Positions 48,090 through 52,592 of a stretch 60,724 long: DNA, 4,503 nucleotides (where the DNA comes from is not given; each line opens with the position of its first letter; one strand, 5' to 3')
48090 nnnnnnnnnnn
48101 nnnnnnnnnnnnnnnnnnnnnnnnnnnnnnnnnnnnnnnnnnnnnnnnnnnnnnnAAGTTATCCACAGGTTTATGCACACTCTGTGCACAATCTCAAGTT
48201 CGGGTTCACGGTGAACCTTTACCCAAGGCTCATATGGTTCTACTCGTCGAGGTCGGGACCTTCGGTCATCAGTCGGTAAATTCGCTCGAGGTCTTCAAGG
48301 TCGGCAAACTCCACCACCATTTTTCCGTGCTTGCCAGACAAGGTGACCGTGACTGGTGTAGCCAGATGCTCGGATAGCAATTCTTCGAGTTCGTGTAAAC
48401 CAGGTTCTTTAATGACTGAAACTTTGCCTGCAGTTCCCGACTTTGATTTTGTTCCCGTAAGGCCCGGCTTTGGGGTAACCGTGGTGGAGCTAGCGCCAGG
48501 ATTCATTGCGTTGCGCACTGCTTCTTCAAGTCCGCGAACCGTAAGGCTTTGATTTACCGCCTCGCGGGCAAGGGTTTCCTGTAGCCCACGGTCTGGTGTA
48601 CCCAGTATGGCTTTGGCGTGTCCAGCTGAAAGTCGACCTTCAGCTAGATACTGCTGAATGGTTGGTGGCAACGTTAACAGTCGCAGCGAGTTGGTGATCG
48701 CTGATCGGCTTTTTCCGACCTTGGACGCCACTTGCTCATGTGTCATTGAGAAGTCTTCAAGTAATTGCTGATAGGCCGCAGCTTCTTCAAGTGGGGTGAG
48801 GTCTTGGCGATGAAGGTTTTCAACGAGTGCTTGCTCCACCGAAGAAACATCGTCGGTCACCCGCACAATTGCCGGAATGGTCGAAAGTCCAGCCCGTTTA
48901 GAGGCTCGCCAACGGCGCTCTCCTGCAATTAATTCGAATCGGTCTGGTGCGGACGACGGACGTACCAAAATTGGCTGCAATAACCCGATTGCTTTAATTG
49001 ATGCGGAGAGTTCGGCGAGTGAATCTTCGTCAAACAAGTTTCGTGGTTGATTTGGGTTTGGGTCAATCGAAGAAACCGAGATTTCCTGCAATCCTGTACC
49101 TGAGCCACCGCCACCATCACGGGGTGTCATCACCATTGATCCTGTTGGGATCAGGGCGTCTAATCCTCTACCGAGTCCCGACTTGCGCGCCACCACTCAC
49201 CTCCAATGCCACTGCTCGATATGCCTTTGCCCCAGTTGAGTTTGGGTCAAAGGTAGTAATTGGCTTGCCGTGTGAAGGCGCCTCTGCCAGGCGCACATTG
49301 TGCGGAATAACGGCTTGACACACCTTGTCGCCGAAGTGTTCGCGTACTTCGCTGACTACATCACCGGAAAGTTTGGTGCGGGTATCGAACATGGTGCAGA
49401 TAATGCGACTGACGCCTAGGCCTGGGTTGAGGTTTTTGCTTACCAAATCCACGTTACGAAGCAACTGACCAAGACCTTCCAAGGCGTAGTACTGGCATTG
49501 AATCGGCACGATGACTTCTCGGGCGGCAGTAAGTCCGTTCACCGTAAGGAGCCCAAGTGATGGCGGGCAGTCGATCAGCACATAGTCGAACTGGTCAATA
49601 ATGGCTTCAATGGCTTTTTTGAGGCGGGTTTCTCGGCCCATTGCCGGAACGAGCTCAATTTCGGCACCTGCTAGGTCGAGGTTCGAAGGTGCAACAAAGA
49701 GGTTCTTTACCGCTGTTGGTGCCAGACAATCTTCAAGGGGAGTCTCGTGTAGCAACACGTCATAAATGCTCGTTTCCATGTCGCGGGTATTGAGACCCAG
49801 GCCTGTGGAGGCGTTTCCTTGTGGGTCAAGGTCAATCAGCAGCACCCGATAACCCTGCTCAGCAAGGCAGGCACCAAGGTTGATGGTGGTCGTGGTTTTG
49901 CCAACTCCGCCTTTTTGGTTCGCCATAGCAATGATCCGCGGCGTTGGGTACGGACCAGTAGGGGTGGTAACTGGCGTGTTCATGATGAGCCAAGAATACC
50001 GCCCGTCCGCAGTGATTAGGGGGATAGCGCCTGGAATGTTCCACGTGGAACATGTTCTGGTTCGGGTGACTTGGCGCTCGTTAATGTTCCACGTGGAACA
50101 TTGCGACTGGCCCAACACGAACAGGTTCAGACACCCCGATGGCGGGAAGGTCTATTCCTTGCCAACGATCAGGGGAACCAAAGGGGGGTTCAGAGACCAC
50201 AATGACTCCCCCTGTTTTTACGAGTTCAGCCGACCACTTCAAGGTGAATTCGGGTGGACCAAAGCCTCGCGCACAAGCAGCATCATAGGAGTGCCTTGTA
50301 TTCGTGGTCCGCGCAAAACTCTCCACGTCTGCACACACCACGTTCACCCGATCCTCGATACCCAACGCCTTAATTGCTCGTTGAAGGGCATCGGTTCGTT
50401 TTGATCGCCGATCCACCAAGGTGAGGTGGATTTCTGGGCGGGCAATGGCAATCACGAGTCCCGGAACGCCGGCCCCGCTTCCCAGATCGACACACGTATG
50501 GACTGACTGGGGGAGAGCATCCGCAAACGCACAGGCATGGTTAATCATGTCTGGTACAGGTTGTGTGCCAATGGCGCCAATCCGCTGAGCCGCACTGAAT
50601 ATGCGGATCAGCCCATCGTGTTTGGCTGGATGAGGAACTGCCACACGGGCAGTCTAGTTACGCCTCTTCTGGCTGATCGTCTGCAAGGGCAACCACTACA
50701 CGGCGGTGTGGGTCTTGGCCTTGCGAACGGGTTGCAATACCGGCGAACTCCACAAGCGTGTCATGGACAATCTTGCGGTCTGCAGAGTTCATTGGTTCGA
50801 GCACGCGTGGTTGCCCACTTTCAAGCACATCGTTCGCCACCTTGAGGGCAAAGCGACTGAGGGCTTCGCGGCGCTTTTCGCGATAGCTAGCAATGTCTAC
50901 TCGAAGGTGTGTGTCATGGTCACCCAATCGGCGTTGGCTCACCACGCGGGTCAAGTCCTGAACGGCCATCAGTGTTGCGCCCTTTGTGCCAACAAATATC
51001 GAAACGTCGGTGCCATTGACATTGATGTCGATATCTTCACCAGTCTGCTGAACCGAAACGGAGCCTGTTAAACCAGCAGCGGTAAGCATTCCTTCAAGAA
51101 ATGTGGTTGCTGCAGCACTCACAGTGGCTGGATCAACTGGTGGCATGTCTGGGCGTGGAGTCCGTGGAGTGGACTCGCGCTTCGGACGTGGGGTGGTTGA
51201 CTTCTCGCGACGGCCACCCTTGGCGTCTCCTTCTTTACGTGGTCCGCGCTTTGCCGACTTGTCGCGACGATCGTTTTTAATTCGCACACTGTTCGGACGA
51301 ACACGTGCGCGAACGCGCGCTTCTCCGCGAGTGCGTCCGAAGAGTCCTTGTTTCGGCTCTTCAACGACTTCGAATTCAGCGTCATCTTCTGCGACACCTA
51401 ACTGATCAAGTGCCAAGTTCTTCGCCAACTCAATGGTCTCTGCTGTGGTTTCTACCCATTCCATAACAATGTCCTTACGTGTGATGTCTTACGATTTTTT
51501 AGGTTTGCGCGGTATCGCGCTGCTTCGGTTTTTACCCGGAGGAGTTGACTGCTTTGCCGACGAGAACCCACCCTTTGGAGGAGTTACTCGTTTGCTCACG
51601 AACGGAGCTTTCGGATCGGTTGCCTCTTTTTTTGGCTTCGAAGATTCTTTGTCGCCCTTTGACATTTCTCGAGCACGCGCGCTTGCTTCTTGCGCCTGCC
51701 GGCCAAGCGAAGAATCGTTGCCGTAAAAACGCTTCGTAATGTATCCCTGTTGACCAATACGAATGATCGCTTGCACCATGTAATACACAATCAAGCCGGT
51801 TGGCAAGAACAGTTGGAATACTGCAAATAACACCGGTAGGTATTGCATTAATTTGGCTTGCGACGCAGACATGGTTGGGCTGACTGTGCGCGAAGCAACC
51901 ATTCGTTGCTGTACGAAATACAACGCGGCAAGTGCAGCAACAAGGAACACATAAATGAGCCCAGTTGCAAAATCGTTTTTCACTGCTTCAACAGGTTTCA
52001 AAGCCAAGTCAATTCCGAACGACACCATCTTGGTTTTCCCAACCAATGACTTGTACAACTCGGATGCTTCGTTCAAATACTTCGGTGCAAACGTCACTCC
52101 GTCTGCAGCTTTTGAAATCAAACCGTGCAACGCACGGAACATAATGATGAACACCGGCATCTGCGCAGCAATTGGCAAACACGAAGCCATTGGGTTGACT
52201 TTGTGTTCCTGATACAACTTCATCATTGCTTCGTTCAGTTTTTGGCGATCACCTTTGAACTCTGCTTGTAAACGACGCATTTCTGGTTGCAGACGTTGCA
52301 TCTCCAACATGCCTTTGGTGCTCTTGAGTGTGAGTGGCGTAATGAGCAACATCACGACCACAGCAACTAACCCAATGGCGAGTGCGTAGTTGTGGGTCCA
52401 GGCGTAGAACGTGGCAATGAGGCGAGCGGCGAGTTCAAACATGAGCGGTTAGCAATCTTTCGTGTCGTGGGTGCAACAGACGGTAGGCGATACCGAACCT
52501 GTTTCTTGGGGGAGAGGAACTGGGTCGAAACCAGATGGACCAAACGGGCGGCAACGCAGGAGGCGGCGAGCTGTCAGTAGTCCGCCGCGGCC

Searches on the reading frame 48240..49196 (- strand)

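Call 78: search_protein_families(library=pfam, proteins=[window:48240-49196:-], max_evalue=0.00001)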
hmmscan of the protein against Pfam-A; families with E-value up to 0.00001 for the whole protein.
window:48240-49196:- (318 aa): 3 families
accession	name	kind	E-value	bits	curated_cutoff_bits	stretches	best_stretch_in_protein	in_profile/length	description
PF17762.8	HTH_ParB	-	1.5e-36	125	22.6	1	131-230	1-100/102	ParB HTH domain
PF02195.25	ParB_N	-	2.5e-33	114.4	26.3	1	36-129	3-95/95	ParB N-terminal domain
PF23552.2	ParB_C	-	2.7e-08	33.6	23.8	1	264-308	2-47/50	ParB dimerisation domain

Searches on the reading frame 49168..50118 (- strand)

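Call 78: search_protein_families(library=pfam, proteins=[window:49168-50118:-], max_evalue=0.00001)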
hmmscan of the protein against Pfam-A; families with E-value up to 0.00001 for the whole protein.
window:49168-50118:- (316 aa): 7 families
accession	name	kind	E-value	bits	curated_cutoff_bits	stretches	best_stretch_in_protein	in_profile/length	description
PF13614.12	AAA_31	-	7e-68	228.5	27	1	61-234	2-175/177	AAA domain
PF01656.29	CbiA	-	1.6e-27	96.4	25.4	1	63-287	1-125/125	CobQ/CobB/MinD/ParA nucleotide binding domain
PF10609.15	ParA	-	1.3e-14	54.6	27.1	1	61-307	4-245/246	NUBPL iron-transfer P-loop NTPase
PF06564.18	CBP_BcsQ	-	1.8e-12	47.8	21.3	1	62-304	3-230/234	Cellulose biosynthesis protein BcsQ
PF09140.17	MipZ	-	9.3e-12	45.2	20.7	1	62-218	2-141/262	ATPase MipZ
PF00142.24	Fer4_NifH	-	8.4e-11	42.3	25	1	68-308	7-245/271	4Fe-4S iron sulfur cluster binding proteins, NifH/frxC family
PF02374.21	ArsA_ATPase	-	1.3e-08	34.9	24.3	1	67-122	7-62/305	Anion-transporting ATPase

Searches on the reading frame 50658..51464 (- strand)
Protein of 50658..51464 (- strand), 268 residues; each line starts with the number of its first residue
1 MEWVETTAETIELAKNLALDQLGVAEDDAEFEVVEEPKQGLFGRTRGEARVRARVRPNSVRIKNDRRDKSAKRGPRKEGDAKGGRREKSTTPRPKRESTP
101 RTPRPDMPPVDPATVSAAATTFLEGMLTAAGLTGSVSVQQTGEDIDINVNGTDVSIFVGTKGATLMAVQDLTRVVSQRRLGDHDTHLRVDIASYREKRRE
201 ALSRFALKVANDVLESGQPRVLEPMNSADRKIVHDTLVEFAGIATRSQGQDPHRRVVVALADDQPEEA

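Call 78: search_protein_families(library=pfam, proteins=[window:50658-51464:-], max_evalue=0.00001)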
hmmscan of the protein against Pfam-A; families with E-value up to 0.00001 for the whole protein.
window:50658-51464:- (268 aa): 2 families
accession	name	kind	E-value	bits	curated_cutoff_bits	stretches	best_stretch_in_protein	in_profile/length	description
PF01424.28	R3H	-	3.9e-17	62.5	26.8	1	200-258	1-58/60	R3H domain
PF14804.11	Jag_N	-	1.9e-13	51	25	1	7-55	2-50/50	Jag N-terminus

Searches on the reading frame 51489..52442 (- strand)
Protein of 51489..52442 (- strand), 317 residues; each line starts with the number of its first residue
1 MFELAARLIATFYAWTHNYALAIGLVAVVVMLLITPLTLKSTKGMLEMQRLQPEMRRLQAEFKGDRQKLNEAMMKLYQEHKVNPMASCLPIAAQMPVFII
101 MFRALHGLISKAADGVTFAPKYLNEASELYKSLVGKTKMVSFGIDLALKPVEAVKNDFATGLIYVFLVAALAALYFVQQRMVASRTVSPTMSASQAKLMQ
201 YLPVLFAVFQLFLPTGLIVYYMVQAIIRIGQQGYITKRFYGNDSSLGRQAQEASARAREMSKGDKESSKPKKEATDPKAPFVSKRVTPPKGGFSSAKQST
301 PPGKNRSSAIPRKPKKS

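Call 78: search_protein_families(library=pfam, proteins=[window:51489-52442:-], max_evalue=0.00001)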
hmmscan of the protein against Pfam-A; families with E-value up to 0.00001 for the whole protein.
window:51489-52442:- (317 aa): 1 family
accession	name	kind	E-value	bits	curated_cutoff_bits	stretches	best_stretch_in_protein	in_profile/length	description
PF02096.25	60KD_IMP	-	3.2e-41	141.5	35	1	19-237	1-163/163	60Kd inner membrane protein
